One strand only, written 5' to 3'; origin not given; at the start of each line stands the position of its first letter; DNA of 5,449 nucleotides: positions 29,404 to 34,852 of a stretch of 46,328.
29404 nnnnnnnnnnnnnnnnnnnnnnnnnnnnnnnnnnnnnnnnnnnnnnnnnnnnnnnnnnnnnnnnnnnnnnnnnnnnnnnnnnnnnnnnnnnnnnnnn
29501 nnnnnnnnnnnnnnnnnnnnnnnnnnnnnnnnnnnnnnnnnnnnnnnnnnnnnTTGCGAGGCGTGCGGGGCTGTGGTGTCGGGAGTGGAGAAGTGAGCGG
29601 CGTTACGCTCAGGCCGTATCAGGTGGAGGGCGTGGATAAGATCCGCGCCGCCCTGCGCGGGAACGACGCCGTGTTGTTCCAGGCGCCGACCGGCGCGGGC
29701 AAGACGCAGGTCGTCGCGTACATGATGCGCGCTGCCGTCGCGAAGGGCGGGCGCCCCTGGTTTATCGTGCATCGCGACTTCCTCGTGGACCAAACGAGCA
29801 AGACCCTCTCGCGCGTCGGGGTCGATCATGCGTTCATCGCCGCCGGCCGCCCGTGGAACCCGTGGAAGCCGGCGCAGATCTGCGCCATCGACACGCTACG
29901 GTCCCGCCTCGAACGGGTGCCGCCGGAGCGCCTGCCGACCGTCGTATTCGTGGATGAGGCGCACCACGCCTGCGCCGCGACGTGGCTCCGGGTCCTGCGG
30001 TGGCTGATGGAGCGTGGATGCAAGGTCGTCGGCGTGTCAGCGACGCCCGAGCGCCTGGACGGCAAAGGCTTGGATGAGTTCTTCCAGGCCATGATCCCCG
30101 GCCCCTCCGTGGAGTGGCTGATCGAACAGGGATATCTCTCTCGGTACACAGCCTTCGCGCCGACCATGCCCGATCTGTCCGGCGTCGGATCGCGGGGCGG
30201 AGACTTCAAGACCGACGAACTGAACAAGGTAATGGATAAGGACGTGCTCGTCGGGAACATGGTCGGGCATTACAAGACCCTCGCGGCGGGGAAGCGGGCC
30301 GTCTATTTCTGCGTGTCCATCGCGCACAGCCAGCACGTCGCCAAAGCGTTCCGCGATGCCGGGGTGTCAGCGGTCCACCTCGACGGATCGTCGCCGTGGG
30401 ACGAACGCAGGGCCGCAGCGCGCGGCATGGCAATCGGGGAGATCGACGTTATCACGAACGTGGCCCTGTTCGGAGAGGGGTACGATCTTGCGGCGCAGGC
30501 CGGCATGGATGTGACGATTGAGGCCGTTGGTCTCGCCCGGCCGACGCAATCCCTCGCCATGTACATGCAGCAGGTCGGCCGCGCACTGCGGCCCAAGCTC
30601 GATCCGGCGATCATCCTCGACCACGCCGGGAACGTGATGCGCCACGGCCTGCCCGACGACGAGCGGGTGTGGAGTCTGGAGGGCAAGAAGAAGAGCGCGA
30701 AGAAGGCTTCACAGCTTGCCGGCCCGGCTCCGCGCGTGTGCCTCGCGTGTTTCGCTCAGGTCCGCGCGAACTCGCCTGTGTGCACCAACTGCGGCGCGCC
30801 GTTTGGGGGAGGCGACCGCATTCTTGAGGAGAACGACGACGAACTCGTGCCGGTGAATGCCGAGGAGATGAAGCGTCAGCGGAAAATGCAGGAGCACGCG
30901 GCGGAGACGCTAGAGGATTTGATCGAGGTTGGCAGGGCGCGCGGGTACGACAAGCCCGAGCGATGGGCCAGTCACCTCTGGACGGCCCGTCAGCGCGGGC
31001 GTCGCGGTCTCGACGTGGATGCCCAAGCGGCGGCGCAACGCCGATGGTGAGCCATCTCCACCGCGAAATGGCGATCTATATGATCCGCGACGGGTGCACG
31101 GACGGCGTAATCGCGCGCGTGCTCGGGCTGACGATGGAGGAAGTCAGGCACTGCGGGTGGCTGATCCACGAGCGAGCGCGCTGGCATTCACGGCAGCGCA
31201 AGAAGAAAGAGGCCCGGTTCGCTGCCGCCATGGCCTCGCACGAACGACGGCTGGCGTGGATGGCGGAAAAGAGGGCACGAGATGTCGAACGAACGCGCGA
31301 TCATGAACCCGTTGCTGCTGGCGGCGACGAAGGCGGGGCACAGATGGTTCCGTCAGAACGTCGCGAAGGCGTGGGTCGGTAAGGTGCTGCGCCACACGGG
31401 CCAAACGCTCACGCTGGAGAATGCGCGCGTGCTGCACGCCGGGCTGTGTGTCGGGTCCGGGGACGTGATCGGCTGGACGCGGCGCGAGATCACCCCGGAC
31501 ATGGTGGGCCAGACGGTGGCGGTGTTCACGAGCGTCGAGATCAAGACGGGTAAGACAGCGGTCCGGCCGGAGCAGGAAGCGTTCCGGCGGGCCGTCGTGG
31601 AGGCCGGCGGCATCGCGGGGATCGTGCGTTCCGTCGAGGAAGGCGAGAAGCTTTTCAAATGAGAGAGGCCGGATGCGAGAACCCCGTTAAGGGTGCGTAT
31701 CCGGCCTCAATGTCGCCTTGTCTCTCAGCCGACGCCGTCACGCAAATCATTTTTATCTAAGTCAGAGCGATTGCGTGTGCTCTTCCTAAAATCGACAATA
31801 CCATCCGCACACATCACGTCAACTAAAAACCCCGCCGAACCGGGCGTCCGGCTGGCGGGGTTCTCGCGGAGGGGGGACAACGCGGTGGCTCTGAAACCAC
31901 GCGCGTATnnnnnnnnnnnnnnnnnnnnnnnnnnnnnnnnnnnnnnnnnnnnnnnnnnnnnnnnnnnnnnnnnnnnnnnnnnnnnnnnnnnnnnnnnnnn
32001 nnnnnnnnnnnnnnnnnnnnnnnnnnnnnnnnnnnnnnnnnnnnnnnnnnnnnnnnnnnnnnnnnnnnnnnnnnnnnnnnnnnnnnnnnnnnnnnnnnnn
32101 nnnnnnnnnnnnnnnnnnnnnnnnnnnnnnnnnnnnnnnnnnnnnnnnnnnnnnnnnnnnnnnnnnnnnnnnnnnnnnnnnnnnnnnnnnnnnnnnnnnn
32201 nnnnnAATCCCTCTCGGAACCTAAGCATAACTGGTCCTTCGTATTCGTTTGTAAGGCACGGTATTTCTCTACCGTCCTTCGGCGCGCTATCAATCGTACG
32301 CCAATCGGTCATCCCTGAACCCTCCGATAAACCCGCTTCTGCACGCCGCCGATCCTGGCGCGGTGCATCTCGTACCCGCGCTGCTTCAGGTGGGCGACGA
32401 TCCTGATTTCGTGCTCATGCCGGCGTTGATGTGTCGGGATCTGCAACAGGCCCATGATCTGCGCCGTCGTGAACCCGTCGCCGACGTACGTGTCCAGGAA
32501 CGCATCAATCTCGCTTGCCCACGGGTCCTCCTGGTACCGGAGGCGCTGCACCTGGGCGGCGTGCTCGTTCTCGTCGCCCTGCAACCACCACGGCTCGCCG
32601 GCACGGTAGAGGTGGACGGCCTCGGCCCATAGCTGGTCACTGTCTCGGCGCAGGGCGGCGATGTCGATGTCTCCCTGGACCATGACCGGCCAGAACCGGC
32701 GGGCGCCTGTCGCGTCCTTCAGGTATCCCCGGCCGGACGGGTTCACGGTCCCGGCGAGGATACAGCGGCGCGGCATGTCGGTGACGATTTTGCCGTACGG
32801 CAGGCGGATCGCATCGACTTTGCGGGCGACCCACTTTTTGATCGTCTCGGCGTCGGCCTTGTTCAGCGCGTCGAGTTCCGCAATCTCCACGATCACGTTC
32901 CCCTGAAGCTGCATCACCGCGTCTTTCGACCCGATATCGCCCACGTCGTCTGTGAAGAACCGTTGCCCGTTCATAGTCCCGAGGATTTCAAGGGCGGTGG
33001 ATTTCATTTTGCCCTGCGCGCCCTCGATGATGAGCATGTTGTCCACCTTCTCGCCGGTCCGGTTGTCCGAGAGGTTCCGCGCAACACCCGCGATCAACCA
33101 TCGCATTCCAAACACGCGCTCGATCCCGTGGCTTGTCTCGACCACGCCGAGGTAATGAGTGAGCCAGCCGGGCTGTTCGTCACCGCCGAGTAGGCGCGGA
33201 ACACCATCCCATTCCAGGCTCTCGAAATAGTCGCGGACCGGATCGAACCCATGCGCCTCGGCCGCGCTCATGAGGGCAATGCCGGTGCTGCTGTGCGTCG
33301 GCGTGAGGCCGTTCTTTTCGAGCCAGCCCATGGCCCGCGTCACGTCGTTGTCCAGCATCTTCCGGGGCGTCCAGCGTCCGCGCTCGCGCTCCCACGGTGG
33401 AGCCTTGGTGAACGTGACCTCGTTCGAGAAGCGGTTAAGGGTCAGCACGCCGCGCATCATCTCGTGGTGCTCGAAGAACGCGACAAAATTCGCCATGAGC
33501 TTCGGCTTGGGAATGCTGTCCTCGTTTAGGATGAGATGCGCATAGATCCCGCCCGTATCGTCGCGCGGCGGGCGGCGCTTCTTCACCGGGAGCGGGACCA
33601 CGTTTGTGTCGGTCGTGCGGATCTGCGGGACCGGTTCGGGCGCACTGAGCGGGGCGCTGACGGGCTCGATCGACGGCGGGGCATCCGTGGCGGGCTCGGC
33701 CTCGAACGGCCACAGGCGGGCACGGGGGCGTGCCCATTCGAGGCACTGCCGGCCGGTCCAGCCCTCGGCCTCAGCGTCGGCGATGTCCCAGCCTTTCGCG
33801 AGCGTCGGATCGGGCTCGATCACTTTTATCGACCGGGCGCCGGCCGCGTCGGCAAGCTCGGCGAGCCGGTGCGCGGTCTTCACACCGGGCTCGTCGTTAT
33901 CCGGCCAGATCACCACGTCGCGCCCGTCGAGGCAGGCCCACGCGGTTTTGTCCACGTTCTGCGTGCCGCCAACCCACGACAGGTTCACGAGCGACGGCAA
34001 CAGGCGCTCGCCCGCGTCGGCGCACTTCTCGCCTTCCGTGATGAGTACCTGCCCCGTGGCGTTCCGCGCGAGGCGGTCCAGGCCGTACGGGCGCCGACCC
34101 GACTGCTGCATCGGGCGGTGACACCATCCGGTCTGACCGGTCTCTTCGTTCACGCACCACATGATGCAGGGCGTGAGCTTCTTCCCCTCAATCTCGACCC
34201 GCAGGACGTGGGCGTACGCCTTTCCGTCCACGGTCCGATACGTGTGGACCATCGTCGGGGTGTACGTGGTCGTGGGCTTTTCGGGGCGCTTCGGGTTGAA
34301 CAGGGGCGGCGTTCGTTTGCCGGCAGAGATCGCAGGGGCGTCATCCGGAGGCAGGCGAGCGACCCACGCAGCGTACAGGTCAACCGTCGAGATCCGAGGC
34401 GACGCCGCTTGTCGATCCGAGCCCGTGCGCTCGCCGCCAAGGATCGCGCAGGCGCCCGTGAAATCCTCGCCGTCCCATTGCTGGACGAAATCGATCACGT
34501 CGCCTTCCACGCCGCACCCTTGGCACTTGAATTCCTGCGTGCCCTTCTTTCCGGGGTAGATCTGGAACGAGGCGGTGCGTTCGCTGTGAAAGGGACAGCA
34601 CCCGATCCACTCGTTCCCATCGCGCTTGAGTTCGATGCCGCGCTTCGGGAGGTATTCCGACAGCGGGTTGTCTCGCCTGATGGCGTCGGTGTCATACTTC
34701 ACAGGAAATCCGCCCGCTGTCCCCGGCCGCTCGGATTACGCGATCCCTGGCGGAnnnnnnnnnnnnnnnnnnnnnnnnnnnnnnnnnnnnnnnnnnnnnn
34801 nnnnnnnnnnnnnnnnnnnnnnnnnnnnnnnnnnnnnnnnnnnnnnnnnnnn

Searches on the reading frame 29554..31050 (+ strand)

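Call 104: search_protein_families(library=phrogs, proteins=[window:29554-31050:+], max_evalue=0.00001)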
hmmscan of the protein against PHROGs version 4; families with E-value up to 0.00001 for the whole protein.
window:29554-31050:+ (498 aa): 2 families
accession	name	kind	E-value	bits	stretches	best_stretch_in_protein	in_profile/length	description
phrog_16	-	DNA, RNA and nucleotide metabolism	1.2e-83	282.9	1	17-455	271-682/986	DNA helicase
phrog_16694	-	unknown function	2.5e-06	26.7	1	15-90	271-349/1010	-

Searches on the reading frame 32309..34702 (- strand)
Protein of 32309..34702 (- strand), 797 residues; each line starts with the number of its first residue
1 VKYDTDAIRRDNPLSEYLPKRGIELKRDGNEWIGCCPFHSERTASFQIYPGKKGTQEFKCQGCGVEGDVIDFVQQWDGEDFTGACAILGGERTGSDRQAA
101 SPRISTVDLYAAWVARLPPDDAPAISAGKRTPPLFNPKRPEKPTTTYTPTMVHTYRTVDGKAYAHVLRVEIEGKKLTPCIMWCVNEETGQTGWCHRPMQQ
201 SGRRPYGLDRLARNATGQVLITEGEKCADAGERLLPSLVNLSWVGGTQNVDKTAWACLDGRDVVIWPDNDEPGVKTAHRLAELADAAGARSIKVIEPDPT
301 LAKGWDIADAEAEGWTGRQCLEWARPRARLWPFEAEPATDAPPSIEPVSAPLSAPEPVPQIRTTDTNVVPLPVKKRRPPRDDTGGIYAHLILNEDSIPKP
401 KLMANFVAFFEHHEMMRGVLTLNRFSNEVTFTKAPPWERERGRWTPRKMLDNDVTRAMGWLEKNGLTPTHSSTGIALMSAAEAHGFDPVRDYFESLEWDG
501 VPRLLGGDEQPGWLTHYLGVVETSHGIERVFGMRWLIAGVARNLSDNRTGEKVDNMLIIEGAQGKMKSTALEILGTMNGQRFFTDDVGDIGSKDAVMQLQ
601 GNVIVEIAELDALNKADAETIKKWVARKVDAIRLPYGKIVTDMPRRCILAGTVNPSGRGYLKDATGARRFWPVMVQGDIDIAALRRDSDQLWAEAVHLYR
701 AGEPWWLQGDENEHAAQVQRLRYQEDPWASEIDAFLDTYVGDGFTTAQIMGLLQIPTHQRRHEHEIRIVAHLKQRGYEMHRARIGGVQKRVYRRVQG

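Call 104: search_protein_families(library=phrogs, proteins=[window:32309-34702:-], max_evalue=0.00001)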
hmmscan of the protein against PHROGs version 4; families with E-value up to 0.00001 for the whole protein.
window:32309-34702:- (797 aa): 16 families
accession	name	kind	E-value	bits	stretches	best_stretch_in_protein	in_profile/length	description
phrog_256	-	DNA, RNA and nucleotide metabolism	5.5e-81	274.3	1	403-741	384-706/798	DNA helicase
phrog_1313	-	DNA, RNA and nucleotide metabolism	3.3e-79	268.3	1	391-796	143-556/568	DNA helicase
phrog_15962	-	DNA, RNA and nucleotide metabolism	9.8e-54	183.8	1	415-795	419-804/835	DNA primase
phrog_2249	-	DNA, RNA and nucleotide metabolism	6.5e-52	178.2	1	472-790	459-767/802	DNA primase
phrog_36873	-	DNA, RNA and nucleotide metabolism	2.3e-32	112.7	1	527-792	523-778/1082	DNA helicase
phrog_16593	-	DNA, RNA and nucleotide metabolism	3.3e-22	79.7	1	464-717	481-723/823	DNA primase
phrog_18097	-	DNA, RNA and nucleotide metabolism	5.1e-19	69.6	1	2-125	4-124/199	DNA primase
phrog_47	-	DNA, RNA and nucleotide metabolism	4.2e-16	59.7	1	2-78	22-97/947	DNA primase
phrog_6088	-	DNA, RNA and nucleotide metabolism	5.2e-15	55.9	1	28-315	18-289/772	DNA primase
phrog_6444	-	DNA, RNA and nucleotide metabolism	3.2e-14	53.6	1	21-89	25-90/577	DNA primase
phrog_4762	-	unknown function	6.1e-14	51.9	1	172-271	52-150/822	-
phrog_11992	-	unknown function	8.9e-14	53.1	1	33-91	29-82/177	-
phrog_239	-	DNA, RNA and nucleotide metabolism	1.9e-12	47.9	1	201-322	179-306/801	DNA primase/helicase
phrog_510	-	DNA, RNA and nucleotide metabolism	2e-12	47.6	1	7-175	19-216/667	DNA primase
phrog_360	-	DNA, RNA and nucleotide metabolism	6.9e-08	33.7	1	26-99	23-94/133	DNA primase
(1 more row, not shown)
